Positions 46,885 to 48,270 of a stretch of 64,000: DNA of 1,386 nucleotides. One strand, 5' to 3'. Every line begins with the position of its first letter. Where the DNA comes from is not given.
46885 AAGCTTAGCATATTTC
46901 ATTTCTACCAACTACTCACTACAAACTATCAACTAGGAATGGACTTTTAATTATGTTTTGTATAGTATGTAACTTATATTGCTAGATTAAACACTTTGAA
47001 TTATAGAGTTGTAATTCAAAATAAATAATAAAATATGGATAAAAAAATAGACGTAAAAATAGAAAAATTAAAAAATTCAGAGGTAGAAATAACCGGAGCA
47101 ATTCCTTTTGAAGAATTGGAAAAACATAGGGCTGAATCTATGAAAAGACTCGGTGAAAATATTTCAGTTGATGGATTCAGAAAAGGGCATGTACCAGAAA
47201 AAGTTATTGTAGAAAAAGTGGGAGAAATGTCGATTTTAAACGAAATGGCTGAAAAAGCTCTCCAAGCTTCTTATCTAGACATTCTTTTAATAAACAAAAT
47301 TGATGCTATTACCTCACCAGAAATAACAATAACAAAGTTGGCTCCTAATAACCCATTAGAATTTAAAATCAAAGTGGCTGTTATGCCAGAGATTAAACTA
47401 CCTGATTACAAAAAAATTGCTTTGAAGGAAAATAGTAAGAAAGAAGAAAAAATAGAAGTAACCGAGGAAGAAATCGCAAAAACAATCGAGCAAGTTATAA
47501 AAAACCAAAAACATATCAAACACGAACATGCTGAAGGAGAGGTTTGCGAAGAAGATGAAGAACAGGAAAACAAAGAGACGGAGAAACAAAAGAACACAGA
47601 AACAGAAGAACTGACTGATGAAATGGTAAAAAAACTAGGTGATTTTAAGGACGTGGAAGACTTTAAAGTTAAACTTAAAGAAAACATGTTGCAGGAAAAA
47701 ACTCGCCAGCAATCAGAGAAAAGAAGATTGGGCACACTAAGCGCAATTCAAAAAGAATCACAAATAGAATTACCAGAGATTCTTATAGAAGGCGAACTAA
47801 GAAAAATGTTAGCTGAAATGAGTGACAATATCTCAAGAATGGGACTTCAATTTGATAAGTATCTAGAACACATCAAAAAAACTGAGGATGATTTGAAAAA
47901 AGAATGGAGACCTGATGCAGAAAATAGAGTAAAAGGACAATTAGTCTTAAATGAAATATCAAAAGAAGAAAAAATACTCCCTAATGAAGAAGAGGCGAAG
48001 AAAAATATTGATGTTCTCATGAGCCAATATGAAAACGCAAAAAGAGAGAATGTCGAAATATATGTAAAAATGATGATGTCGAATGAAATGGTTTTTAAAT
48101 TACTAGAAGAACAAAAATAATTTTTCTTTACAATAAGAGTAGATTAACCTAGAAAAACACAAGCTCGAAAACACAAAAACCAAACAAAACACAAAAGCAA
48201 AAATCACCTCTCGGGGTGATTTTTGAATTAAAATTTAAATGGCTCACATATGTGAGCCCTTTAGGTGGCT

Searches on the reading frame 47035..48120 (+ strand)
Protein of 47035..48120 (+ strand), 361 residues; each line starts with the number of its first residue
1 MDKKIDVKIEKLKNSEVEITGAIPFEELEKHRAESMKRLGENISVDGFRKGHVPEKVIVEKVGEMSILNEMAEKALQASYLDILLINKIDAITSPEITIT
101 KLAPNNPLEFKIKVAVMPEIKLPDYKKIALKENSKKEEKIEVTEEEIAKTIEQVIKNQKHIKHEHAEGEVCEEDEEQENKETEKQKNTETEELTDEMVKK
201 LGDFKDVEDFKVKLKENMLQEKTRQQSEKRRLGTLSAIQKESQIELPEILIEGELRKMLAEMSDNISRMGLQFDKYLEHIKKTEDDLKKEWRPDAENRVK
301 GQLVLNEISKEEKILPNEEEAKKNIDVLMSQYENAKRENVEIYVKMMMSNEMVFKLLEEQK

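Call 45: find_encoding_contigs(protein=window:47035-48120:+, flank=10000, max_places=1)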
Protein window:47035-48120:+ (361 aa): 11 contigs read that carry it; 1 place shown.
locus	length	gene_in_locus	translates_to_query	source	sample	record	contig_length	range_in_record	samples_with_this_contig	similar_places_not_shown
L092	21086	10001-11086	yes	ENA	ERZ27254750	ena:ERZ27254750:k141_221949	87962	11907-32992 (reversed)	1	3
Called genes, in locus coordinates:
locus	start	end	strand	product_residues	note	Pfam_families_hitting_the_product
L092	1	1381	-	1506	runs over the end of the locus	-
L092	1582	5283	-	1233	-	-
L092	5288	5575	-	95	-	-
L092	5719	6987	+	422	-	PF08529:NusA_N, PF00575:S1, PF13184:KH_NusA_1st, PF26594:KH_NusA_2nd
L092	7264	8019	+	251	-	-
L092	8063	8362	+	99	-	-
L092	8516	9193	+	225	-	PF01797:Y1_Tnp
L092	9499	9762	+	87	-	-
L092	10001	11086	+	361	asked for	PF05697:Trigger_N, PF05698:Trigger_C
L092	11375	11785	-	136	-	-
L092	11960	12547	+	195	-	PF00574:CLP_protease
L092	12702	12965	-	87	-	-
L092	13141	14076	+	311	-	PF01368:DHH, PF02833:DHHA2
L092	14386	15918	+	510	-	PF12072:RNase_Y_N, PF00013:KH_1, PF01966:HD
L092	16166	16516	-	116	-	-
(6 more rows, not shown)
